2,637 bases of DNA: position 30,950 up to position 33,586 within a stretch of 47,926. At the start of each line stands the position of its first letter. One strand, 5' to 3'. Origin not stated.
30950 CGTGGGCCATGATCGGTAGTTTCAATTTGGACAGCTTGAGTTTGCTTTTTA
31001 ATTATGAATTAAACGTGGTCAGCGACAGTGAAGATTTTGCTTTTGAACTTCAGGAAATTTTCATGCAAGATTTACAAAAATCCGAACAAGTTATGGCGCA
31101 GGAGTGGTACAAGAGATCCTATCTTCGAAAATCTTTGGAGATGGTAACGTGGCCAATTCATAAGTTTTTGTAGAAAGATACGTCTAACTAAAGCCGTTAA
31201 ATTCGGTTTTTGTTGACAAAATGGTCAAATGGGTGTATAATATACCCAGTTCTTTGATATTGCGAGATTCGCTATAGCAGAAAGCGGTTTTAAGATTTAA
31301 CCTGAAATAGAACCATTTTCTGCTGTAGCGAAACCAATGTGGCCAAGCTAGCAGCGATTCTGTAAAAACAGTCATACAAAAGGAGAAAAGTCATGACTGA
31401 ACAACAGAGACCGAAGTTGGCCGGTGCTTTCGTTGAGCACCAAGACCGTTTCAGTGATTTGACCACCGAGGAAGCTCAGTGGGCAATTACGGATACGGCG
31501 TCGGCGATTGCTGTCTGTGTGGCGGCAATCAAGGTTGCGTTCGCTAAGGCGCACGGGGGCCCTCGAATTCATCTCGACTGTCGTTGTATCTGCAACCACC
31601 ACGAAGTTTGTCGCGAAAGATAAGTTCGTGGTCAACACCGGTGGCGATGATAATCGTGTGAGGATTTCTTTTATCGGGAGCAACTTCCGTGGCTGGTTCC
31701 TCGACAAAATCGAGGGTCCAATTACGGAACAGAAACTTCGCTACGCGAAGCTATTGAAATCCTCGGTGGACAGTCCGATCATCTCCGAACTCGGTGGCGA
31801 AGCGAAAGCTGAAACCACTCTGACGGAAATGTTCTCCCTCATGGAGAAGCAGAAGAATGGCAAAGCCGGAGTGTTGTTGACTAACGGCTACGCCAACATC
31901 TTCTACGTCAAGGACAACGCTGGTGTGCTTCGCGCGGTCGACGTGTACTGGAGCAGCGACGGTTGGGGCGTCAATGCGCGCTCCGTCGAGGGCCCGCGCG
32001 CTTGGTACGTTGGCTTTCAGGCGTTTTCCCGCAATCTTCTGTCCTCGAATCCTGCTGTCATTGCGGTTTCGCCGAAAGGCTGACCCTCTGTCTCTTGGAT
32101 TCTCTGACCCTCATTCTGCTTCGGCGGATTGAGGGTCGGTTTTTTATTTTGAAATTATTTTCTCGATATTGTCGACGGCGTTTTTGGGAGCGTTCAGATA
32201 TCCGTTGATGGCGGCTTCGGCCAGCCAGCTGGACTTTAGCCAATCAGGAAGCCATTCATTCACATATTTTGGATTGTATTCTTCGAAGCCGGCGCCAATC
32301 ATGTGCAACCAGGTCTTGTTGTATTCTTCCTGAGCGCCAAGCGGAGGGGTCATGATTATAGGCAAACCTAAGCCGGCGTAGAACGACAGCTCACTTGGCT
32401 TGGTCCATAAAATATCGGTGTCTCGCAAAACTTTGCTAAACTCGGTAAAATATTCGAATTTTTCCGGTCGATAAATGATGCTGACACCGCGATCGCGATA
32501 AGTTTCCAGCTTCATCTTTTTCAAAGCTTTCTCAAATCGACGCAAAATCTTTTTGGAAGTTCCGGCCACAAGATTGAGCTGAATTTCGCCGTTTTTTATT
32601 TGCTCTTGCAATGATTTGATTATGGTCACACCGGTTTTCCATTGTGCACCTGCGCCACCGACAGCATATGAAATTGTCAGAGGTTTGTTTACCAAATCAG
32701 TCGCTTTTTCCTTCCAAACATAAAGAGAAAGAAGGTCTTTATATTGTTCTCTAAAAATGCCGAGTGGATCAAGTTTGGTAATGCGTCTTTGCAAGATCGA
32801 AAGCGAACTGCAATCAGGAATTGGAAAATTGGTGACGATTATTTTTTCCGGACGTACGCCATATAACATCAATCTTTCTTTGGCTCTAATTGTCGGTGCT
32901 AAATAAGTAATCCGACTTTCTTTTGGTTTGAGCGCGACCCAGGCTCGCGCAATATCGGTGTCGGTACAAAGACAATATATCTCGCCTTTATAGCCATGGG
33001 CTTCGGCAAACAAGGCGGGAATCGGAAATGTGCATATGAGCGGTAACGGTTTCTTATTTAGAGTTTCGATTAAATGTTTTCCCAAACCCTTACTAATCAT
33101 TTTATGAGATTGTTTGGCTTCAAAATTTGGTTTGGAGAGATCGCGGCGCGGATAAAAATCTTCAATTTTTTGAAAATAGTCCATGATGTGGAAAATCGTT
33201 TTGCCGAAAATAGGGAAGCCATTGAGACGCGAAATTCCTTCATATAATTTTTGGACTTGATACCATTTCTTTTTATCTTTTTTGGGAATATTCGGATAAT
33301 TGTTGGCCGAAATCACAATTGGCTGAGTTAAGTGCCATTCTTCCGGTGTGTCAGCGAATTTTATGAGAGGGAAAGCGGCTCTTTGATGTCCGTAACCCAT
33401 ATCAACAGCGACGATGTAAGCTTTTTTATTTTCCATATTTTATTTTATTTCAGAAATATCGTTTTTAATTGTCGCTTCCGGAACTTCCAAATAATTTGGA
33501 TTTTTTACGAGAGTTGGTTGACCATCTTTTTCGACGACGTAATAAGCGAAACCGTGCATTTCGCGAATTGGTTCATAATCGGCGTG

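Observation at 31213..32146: GC-rich foreign-looking expression cassette: consensus promoter, structured leader, strong SD, orphan gene broken at a G5 run, strong terminator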

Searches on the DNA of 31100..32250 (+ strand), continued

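Call 90: search_with_rna_model(model_id=R1, sources=[window, L002, L005, L006, L007, L009, L010, L012, L014, L019, L020, L022, L024, L026, L029, L030, L033, L037, L038, L040, L047, L048, L052, L058, L068, L073, L082, L086, L089, L091, L092, L094, L095, L098, L099, L101, L103, L104, L106, L109, L110, L112, L113, L114, L115, L118, L119, L121, L122, L123, L126, L128, L129, L131, L132, L133, L134, L135, L136, L140, L141, L142, L143, L145, L146, L147, L148, L150, L156, L157, L158, L159, L161, L162, L164, L165, L167, L169, L170, L172, L173, L174, L175, L176, L177, L178, L179, L180, L181, L182, L183, L185, L186, L187, L188], max_evalue=1e-8, make_alignment=true)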
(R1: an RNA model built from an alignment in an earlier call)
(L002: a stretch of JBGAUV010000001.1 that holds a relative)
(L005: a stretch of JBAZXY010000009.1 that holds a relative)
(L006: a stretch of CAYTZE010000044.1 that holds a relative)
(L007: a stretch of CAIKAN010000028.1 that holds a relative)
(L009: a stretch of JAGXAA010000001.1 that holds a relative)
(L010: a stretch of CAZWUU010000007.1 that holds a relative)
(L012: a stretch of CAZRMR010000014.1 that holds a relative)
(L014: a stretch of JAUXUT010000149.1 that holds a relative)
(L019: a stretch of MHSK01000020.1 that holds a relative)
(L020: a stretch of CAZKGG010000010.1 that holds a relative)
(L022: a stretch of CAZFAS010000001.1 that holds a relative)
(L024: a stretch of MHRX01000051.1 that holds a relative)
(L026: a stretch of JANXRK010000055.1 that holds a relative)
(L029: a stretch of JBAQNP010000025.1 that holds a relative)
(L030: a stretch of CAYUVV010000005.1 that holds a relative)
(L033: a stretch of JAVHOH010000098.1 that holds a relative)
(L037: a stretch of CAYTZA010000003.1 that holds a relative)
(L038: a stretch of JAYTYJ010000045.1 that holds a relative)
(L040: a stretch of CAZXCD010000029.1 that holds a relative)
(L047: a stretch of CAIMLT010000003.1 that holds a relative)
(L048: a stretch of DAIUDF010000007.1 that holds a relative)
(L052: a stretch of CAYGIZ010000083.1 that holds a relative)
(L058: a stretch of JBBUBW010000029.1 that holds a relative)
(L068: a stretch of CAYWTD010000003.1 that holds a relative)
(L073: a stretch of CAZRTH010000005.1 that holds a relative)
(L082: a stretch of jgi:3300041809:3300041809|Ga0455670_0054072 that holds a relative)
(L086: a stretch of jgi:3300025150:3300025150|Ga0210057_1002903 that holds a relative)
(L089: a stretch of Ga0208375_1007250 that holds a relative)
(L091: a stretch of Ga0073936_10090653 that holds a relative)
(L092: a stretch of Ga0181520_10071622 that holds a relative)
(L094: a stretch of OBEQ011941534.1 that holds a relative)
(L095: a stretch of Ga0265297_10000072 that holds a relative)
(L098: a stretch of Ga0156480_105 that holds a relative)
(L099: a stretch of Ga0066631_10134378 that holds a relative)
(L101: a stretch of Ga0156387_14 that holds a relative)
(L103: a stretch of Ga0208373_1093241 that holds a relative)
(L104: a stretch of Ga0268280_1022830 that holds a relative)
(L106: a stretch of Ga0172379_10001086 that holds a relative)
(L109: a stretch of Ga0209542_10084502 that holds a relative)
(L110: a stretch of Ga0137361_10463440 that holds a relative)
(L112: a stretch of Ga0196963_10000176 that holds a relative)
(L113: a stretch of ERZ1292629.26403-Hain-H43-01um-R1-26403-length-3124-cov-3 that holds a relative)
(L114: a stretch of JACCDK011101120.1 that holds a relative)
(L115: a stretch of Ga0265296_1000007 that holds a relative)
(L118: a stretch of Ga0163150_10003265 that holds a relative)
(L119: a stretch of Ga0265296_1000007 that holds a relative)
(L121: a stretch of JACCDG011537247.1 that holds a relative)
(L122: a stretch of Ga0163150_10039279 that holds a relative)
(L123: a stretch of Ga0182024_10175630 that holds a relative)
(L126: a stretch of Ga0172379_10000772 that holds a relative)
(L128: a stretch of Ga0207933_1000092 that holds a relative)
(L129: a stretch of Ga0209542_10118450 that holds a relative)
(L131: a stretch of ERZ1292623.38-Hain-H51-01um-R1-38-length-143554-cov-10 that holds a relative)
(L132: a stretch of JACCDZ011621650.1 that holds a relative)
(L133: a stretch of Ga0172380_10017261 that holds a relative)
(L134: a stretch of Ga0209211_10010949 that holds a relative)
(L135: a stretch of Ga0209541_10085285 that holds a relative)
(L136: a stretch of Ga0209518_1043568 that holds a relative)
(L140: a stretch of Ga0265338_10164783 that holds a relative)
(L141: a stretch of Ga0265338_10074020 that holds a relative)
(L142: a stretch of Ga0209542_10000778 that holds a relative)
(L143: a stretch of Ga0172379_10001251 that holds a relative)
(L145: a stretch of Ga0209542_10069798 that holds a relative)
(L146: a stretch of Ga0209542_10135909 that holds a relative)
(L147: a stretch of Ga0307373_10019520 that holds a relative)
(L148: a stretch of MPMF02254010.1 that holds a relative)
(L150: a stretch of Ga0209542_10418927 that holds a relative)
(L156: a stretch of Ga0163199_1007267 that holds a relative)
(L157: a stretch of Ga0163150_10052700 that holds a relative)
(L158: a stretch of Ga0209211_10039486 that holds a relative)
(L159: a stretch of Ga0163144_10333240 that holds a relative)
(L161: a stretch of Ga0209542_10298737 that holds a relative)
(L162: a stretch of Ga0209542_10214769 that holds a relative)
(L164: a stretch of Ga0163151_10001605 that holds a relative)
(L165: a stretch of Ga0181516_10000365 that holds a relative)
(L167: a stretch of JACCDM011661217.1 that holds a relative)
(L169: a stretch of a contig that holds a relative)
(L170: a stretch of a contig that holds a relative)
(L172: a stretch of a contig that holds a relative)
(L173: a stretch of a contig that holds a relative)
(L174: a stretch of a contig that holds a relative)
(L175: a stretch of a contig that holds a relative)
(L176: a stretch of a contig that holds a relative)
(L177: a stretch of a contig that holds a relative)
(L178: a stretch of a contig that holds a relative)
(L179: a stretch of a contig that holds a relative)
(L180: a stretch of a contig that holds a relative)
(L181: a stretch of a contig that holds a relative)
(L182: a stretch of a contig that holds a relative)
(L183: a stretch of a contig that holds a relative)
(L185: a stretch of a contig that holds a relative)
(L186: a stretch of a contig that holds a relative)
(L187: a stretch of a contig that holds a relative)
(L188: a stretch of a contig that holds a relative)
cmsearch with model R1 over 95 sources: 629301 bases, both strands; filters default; matches with E-value up to 1e-8: 100.
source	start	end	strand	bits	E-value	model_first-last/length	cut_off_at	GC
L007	3713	3827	+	103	7.2e-21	1-118/118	no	0.41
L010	3719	3832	+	98.3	9.5e-20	1-118/118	no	0.4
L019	2284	2399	+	97.6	1.4e-19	1-118/118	no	0.45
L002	3671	3785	+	97.2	1.8e-19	1-118/118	no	0.51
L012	3592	3707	+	94.2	9.2e-19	1-118/118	no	0.48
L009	3677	3785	+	93.9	1.1e-18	1-118/118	no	0.4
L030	3651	3766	+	93.1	1.6e-18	1-118/118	no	0.51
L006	867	982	+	92.1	2.9e-18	1-118/118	no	0.44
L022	3671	3785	+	92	3.1e-18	1-118/118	no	0.47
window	31239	31359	+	87.7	3.3e-17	1-118/118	no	0.4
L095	11270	11384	-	84.1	2.3e-16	1-118/118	no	0.45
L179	3170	3286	-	83.9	2.6e-16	1-118/118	no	0.4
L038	1334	1474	+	82.9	4.5e-16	1-118/118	no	0.38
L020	2587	2694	+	82.8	4.9e-16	1-118/118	no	0.48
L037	3639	3791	+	82.1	7.1e-16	1-118/118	no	0.48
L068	3653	3765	+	81.6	9.3e-16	1-118/118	no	0.36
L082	4265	4373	+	81.5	9.5e-16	1-118/118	no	0.5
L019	3649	3759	+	80.7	1.5e-15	1-118/118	no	0.44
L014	3675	3784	+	80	2.2e-15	1-118/118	no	0.5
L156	3458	3583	+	78.5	5.1e-15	1-118/118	no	0.46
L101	4003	4113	-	78.2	6e-15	1-118/118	no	0.42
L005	3797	3967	+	76.2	1.7e-14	1-118/118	no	0.42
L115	6722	6837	+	76.2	1.8e-14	1-118/118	no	0.47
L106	9163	9275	-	74.9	3.6e-14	1-118/118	no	0.4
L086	5862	5968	+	74.9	3.7e-14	1-118/118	no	0.46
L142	4871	4986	-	74.7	4.1e-14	1-118/118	no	0.47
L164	8120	8230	+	74.6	4.3e-14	1-118/118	no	0.47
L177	647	757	-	74.5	4.6e-14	1-118/118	no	0.39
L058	2275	2383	+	74.2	5.4e-14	1-118/118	no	0.49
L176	4383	4495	-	73.6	7.5e-14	1-118/118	no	0.29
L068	6385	6500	+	72.8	1.1e-13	1-118/118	no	0.35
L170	8892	9004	+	72.7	1.2e-13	1-118/118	no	0.5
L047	3628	3790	+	71.5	2.4e-13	1-118/118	no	0.41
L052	974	1102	+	71.2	2.8e-13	1-118/118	no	0.39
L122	459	571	+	70.9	3.3e-13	1-118/118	no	0.5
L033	43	175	+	70.8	3.5e-13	1-118/118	no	0.38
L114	776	883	+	70.7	3.7e-13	1-118/118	no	0.44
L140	661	765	-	69.7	6.4e-13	1-118/118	no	0.47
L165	8886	8995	-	69.2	8.1e-13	1-118/118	no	0.41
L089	7172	7297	-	69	9.1e-13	1-118/118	no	0.49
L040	3642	3784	+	68.4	1.3e-12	1-118/118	no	0.38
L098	126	267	+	68.2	1.4e-12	1-118/118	no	0.44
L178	227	342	-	68.1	1.5e-12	1-118/118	no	0.46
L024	3662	3784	+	68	1.6e-12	1-118/118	no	0.47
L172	9194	9305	+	67.8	1.8e-12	1-118/118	no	0.4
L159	504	615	+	67.8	1.8e-12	1-118/118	no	0.38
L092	1441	1554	+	67.4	2.2e-12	1-118/118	no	0.48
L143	6065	6185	+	66.7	3.3e-12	1-118/118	no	0.49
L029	3729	3964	+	66.2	4.4e-12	1-118/118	no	0.36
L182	2173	2283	-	66.2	4.4e-12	1-118/118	no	0.56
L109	1895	2003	+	65.6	5.9e-12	1-118/118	no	0.41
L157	2267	2378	-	65.5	6.3e-12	1-118/118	no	0.43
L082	3243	3346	+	65.4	6.6e-12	1-118/118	no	0.44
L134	1512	1620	+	65.4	6.7e-12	1-118/118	no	0.44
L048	3665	3768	+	65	8.3e-12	1-118/118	no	0.3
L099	213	334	+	64.9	8.7e-12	1-118/118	no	0.3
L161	486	608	+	64.4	1.1e-11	1-118/118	no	0.44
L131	7616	7731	+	64.4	1.2e-11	1-118/118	no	0.47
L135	1691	1803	+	64.2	1.3e-11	1-118/118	no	0.47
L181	5897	5996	+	63.7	1.7e-11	1-118/118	no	0.31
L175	748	851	-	63.1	2.3e-11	1-118/118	no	0.3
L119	476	590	+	62.9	2.6e-11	1-118/118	no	0.53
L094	12266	12408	-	62.9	2.6e-11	1-118/118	no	0.45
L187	2918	3030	-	62.6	3.1e-11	1-118/118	no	0.39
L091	1015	1137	+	62.1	4.2e-11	1-118/118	no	0.31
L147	175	294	+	61.9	4.4e-11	1-118/118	no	0.52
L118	13053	13165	+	61.6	5.2e-11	1-118/118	no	0.38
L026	121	248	+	61.2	6.8e-11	1-118/118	no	0.38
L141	134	238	-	60.8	8.4e-11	1-118/118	no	0.38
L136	396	512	-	60.3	1.1e-10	1-118/118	no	0.5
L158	197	304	+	60.1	1.2e-10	1-118/118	no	0.45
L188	207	316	+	59.6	1.6e-10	1-118/118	no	0.52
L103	230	332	+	59.3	1.9e-10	1-118/118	no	0.37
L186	797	907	-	59.3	1.9e-10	1-118/118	no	0.4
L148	1063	1178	+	58.1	3.6e-10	1-118/118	no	0.34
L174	4097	4212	-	58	3.8e-10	1-118/118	no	0.42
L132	424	538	-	58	3.8e-10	1-118/118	no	0.52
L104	1791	1914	-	58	3.9e-10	1-118/118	no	0.48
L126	1014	1121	+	57.7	4.6e-10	1-118/118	no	0.37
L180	1349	1455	+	57.6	4.7e-10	1-118/118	no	0.48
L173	4538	4652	-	57.6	4.9e-10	1-118/118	no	0.51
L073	3653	3795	+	57.4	5.2e-10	1-118/118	no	0.55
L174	1318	1444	-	57.2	6e-10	1-118/118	no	0.42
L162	118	231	+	57.1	6.4e-10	1-118/118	no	0.45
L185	268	381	-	56.9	6.9e-10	1-118/118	no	0.46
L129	979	1087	-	55.9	1.2e-09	1-118/118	no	0.43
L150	710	841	-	55.7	1.3e-09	1-118/118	no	0.51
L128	1624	1735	+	55.5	1.5e-09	1-118/118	no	0.42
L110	256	369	+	54.9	2.1e-09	1-118/118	no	0.45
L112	7824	7924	+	54.8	2.2e-09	1-118/118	no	0.45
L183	147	258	+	54.6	2.4e-09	1-118/118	no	0.53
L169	1022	1139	+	54.5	2.6e-09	1-118/118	no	0.42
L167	132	244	+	54.5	2.7e-09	1-118/118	no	0.43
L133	5239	5341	+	54.3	2.9e-09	1-118/118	no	0.54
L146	1663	1768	+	54.2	3e-09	1-118/118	no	0.49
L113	1027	1147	-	54.2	3.1e-09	1-118/118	no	0.41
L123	1405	1517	+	53.7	4.1e-09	1-118/118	no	0.53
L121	280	395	-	53.2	5.2e-09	1-118/118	no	0.47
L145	908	1029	-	53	6e-09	1-118/118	no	0.52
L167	1035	1147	+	52.9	6.4e-09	1-118/118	no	0.44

Alignment A6: 100 matches aligned to the model, 305 columns, each read 5' to 3' on its own strand. Consensus structure (alignment columns), stored with it:
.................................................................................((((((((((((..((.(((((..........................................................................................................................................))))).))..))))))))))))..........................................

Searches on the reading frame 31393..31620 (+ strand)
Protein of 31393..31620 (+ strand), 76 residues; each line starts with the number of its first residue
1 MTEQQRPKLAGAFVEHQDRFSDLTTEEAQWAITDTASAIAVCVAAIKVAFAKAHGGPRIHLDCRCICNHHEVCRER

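Call 84: list_cluster_members(proteins=[P0001, window:31393-31620:+])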
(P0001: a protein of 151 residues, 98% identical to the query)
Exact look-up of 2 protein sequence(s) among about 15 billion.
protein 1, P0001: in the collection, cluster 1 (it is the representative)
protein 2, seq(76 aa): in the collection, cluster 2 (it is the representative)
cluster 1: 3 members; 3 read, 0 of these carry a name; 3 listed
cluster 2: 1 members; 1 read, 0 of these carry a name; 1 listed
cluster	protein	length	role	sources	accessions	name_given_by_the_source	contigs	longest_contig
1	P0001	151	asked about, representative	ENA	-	-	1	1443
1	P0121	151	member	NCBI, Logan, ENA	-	-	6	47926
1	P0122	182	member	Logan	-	-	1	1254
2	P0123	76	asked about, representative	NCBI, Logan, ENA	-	-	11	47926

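Call 85: find_encoding_contigs(protein=P0123, flank=1500, max_places=10)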
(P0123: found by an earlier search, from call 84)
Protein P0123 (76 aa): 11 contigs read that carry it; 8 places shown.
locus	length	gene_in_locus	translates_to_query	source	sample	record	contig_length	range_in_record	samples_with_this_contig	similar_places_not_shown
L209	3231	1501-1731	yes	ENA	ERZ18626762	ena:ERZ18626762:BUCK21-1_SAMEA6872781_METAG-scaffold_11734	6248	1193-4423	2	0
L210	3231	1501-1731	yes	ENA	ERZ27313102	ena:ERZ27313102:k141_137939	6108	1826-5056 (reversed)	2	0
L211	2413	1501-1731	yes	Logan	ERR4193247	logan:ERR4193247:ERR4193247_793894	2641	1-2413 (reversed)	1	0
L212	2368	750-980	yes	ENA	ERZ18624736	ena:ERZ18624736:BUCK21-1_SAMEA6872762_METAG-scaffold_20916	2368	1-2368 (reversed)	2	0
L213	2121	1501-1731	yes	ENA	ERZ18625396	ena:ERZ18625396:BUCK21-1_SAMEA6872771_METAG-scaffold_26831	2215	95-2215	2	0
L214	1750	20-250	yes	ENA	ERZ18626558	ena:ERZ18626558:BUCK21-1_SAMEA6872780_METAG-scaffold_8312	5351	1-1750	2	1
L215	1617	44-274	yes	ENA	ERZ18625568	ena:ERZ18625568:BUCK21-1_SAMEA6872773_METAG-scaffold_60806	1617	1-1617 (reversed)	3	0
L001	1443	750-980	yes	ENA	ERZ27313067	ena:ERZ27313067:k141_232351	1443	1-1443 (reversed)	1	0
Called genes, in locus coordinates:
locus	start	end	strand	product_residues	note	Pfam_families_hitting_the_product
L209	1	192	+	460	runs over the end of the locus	?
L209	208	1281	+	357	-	PF13091:PLDc_2, PF00614:PLDc (faint), PF13091:PLDc_2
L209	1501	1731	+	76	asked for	-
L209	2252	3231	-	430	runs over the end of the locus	PF22053:DUF6938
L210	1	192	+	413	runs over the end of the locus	?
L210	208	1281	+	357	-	PF13091:PLDc_2, PF00614:PLDc (faint), PF13091:PLDc_2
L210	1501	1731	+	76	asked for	-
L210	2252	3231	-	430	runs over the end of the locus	PF22053:DUF6938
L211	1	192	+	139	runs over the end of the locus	?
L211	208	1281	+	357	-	PF13091:PLDc_2, PF00614:PLDc (faint), PF13091:PLDc_2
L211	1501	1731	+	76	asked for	-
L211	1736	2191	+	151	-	-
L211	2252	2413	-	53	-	?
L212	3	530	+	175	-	?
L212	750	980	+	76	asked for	-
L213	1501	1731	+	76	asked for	-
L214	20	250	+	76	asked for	-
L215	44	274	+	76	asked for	-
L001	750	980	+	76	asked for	-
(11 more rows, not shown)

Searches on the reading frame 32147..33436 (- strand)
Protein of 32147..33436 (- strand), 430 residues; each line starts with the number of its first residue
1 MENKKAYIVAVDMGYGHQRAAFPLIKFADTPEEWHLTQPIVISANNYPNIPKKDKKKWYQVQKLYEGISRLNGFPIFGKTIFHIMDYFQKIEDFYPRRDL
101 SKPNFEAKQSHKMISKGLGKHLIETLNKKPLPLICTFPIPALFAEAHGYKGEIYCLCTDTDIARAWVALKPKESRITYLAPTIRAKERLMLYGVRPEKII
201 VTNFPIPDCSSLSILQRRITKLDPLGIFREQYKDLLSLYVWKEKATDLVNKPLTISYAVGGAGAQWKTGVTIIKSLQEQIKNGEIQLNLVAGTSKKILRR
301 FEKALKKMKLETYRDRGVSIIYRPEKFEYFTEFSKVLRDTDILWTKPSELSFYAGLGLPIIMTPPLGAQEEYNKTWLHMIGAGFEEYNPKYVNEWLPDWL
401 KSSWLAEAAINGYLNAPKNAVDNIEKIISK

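Call 94: find_homologous_proteins(query=window:32147-33436:-, max_evalue=1e-30)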
Query window:32147-33436:- (430 aa): 6856 proteins with E <= 1e-30 among 8000 candidates; the best 120 are listed.
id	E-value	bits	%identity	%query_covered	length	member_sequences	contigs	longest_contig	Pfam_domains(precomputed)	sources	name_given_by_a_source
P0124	3.6e-294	993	100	100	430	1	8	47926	PF22053.3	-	-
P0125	3.9e-197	673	67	96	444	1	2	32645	PF22053.3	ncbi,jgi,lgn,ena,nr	ncbi:TPA: hypothetical protein DCQ44_02490 [Candidatus Taylorbacteria bacterium]|nr:hypothetical pro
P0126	4.3e-193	660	65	99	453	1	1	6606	PF22053.3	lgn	-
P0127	8.0e-187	639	62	99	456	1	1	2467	PF22053.3,PF06925.18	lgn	-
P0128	5.5e-185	633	62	99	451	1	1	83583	PF22053.3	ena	-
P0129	1.7e-183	628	61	97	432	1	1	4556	PF22053.3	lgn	-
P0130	2.2e-177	608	59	99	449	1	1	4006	PF22053.3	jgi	jgi:hypothetical protein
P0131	4.5e-177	607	59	100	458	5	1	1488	PF22053.3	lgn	-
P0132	3.1e-176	605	57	99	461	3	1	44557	PF22053.3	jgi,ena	-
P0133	3.5e-176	604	55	99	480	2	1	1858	PF22053.3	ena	-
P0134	5.4e-176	604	58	99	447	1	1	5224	PF22053.3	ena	-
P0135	1.3e-174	599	57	99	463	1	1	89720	PF22053.3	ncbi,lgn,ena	-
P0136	5.6e-173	594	57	99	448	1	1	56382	PF22053.3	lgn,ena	-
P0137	3.0e-172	591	57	99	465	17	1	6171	PF22053.3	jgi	jgi:hypothetical protein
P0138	2.2e-170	585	56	100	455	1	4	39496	PF22053.3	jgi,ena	-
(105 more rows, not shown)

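Call 95: find_encoding_contigs(protein=P0125, flank=5000, max_places=2)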
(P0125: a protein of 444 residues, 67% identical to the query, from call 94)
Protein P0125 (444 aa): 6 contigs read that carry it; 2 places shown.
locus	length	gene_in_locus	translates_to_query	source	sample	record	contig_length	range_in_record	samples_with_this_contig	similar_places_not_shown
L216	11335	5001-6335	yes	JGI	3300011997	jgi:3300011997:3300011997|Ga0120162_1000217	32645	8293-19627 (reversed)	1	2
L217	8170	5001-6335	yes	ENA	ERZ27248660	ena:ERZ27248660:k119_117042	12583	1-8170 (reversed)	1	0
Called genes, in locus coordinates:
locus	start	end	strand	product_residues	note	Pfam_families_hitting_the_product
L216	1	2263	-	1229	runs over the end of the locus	-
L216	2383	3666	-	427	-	PF03952:Enolase_N, PF00113:Enolase_C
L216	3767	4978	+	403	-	PF00232:Glyco_hydro_1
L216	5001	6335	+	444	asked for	PF22053:DUF6938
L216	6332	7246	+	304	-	-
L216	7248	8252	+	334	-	PF00331:Glyco_hydro_10 (weak), PF02449:Glyco_hydro_42 (faint)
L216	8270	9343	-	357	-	PF13091:PLDc_2, PF00614:PLDc (faint), PF13091:PLDc_2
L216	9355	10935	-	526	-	PF01336:tRNA_anti-codon, PF00152:tRNA-synt_2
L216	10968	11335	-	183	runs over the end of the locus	PF13207:AAA_17, PF13238:AAA_18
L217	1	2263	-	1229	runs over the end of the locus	-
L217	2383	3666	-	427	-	PF03952:Enolase_N, PF00113:Enolase_C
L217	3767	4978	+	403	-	PF00232:Glyco_hydro_1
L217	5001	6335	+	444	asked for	PF22053:DUF6938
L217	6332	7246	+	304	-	-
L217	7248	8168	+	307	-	?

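Call 96: find_encoding_contigs(protein=P0128, flank=5000, max_places=2)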
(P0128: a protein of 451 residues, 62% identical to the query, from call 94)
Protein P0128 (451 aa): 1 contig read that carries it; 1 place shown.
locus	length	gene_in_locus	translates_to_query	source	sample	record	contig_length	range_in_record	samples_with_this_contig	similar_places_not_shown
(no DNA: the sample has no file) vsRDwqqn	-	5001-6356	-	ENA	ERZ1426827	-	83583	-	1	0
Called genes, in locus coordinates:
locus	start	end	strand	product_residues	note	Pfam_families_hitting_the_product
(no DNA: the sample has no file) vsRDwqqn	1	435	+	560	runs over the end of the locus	PF00122:E1-E2_ATPase, PF00702:Hydrolase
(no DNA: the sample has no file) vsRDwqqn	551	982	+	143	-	-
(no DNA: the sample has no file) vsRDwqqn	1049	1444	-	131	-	PF01641:SelR, PF24046:At4g08330 (faint)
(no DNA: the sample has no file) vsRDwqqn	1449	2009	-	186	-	PF01625:PMSR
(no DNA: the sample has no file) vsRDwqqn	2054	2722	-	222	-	PF02698:DUF218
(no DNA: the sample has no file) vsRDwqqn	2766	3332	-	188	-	PF00717:Peptidase_S24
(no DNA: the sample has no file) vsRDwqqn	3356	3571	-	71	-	-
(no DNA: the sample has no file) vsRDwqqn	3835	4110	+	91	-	-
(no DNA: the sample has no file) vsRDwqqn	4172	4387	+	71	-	-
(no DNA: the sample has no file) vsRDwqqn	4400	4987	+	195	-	PF06560:GPI, PF07883:Cupin_2 (faint)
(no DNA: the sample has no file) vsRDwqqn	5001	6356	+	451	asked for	PF22053:DUF6938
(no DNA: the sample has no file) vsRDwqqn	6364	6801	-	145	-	PF07963:N_methyl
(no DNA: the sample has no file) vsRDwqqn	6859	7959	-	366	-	-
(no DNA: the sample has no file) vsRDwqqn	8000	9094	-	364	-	PF11141:DUF2914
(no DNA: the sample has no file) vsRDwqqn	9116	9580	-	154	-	PF10648:Gmad2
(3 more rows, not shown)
